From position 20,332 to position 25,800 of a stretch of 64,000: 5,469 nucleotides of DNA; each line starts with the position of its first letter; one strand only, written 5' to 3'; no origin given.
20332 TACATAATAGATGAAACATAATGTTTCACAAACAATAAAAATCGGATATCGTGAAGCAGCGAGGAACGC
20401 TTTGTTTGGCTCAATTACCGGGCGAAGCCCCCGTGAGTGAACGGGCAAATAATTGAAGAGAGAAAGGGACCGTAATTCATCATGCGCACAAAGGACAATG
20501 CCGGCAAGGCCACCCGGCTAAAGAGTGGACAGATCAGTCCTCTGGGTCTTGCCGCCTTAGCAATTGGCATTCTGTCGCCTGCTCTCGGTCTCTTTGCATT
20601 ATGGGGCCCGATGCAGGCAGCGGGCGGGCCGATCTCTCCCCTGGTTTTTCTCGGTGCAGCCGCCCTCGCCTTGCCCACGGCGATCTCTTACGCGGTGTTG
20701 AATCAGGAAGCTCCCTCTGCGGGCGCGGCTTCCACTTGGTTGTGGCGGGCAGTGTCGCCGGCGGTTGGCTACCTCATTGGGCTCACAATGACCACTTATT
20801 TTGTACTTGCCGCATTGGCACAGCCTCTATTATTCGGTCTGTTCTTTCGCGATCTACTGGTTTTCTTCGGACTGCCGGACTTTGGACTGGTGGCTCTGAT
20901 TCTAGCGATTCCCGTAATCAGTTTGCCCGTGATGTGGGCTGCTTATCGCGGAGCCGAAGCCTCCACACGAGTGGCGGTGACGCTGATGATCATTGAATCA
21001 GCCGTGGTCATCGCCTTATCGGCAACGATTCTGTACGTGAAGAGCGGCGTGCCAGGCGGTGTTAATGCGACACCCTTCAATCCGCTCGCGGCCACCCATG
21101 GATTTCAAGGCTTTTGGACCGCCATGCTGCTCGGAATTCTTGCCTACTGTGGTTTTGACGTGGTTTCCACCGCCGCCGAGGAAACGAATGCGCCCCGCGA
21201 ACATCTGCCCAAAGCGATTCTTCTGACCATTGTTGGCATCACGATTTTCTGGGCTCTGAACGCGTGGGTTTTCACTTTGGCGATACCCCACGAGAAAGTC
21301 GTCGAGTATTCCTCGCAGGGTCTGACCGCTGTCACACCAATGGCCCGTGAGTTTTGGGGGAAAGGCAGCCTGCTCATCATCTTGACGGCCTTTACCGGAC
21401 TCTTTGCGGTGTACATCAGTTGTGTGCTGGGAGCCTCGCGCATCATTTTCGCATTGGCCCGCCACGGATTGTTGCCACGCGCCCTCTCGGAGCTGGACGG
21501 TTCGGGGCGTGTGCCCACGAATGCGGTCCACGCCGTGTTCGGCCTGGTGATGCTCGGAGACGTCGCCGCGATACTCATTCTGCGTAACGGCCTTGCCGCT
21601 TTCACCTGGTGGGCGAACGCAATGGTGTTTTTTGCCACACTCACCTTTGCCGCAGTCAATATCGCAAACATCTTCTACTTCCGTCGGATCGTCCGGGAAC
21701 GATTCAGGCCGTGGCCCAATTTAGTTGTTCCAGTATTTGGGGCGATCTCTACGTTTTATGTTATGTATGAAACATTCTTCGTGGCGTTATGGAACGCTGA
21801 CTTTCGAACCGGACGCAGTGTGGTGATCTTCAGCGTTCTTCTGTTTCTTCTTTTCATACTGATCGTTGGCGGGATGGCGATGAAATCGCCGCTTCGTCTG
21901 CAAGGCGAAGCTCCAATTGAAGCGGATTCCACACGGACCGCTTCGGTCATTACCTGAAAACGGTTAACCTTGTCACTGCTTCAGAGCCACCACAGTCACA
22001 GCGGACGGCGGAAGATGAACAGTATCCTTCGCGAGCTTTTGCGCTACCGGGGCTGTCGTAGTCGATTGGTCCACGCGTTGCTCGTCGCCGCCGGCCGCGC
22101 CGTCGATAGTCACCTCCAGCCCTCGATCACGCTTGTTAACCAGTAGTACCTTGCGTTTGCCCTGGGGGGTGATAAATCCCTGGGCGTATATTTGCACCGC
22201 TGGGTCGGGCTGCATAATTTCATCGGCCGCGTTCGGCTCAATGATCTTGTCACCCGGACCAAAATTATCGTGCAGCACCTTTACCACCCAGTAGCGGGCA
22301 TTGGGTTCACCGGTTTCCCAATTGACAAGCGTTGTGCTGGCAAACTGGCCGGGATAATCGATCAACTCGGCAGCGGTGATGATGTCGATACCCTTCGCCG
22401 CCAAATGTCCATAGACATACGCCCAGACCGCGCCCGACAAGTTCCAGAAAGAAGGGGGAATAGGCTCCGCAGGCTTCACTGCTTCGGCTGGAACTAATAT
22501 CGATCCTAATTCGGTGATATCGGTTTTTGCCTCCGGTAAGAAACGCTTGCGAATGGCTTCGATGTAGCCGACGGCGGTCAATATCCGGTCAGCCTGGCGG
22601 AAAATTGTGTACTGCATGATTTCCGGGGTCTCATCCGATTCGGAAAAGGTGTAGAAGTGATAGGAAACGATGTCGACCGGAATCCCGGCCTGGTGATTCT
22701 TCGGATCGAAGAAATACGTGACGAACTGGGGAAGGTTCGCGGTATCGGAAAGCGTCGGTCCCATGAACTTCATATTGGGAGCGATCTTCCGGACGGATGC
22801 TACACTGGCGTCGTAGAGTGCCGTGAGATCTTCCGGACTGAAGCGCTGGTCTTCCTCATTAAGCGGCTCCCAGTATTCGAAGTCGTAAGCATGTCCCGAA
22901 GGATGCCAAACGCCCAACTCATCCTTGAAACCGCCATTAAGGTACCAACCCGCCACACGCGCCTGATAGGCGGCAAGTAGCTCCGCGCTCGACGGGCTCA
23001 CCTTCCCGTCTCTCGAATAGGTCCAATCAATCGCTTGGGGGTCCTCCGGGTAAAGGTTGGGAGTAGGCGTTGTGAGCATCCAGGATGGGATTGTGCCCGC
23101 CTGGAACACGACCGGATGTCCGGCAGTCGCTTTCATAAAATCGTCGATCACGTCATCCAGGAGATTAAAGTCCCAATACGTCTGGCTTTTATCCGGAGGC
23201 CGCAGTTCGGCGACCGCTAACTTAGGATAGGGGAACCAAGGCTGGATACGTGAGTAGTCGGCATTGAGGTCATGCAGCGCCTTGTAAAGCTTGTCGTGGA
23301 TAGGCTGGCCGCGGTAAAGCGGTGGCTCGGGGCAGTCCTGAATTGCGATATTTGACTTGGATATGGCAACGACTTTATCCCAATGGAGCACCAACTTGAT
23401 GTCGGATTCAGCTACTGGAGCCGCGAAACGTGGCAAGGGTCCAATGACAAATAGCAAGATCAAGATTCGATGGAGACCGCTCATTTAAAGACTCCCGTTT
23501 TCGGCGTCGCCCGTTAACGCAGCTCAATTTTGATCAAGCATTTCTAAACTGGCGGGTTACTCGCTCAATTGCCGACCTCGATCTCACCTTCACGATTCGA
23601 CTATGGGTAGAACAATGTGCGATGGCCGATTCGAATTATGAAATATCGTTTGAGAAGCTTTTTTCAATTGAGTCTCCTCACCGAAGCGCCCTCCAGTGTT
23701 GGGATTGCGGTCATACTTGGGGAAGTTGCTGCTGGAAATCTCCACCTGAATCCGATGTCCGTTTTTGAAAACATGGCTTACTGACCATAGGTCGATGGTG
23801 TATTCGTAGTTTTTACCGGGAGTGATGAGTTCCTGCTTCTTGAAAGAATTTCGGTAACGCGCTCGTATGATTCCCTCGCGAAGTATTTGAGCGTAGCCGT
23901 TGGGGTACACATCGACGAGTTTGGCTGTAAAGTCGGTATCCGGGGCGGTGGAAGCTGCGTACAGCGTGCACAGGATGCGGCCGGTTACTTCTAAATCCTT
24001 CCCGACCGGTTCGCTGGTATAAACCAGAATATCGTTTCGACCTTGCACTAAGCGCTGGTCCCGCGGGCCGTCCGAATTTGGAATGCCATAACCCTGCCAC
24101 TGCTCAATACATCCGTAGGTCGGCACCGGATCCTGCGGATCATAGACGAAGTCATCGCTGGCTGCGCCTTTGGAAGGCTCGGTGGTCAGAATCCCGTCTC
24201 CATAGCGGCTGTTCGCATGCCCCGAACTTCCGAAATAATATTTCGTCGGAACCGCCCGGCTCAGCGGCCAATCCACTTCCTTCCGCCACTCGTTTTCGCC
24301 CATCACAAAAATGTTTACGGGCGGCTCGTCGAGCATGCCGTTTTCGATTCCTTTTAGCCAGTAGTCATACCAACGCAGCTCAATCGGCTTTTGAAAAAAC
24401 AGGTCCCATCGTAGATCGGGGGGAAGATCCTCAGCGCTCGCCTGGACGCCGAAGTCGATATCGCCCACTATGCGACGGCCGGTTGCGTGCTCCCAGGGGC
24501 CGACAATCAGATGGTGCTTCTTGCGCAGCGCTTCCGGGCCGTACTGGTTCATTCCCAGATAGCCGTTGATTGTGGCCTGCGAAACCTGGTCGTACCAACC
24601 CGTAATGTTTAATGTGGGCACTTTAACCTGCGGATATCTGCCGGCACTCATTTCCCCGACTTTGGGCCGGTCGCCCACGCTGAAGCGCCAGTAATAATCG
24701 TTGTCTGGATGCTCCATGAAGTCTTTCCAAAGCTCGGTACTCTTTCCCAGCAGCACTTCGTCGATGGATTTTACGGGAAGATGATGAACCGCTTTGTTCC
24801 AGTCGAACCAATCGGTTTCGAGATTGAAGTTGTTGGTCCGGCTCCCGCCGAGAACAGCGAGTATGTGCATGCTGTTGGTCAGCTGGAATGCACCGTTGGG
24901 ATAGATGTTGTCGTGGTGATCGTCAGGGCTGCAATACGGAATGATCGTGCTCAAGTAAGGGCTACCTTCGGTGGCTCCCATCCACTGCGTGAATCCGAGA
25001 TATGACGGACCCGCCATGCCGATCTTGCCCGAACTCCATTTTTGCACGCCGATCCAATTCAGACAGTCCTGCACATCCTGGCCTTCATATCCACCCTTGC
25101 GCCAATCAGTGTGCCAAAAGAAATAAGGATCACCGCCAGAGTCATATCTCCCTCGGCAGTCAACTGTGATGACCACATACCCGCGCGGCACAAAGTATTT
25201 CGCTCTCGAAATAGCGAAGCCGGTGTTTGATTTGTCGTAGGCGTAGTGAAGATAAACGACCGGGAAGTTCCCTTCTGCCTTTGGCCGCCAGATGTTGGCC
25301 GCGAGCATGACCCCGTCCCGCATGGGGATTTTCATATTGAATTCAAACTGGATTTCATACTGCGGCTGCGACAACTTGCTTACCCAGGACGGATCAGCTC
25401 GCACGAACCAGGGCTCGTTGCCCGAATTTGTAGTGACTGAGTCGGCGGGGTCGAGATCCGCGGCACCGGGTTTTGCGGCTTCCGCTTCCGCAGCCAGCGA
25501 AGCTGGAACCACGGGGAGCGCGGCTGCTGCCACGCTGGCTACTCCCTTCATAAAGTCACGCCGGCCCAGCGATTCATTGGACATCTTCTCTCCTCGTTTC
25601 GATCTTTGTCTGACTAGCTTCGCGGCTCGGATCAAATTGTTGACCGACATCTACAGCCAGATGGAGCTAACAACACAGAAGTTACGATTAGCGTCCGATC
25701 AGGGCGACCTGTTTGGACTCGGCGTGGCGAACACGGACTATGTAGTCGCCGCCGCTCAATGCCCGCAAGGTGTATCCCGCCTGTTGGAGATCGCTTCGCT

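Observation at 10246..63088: Recurrent GAAAC/GTTTC half-site element in at least seven intergenic regions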

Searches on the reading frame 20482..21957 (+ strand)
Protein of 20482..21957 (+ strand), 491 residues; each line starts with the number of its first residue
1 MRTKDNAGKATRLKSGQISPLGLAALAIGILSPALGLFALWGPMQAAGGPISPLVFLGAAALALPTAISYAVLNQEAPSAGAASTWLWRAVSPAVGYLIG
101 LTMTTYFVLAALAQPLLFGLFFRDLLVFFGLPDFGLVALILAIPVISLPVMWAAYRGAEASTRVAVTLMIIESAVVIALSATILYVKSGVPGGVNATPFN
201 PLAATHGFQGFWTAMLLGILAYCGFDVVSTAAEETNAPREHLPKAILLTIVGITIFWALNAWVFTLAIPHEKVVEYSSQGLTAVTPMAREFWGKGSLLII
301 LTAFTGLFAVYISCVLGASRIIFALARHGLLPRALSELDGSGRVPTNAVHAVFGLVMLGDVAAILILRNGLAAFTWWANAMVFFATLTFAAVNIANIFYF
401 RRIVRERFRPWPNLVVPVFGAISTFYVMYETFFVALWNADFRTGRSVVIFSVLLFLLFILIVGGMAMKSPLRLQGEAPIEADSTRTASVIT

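Call 8: search_protein_families(library=pfam, proteins=[window:20482-21957:+])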
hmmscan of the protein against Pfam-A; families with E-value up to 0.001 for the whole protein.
window:20482-21957:+ (491 aa): 2 families
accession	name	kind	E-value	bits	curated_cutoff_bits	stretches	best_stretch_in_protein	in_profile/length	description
PF00324.27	AA_permease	-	3.3e-23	82.5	24.6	1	29-462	8-454/470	Amino acid permease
PF13520.12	AA_permease_2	-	9e-23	81.3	27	1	19-456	2-425/427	Amino acid permease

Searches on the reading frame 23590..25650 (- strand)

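Call 11: search_protein_families(library=pfam, max_evalue=0.00001, proteins=[window:23590-25650:-])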
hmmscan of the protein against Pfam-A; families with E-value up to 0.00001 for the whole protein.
window:23590-25650:- (686 aa): 2 families
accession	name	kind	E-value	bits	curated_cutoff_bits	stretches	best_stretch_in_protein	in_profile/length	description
PF02129.25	Peptidase_S15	-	1.4e-48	166.3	23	1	112-389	1-261/262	X-Pro dipeptidyl-peptidase (S15 family)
PF08530.16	PepX_C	-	8.7e-46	157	22.5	1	437-679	1-216/217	X-Pro dipeptidyl-peptidase C-terminal non-catalytic domain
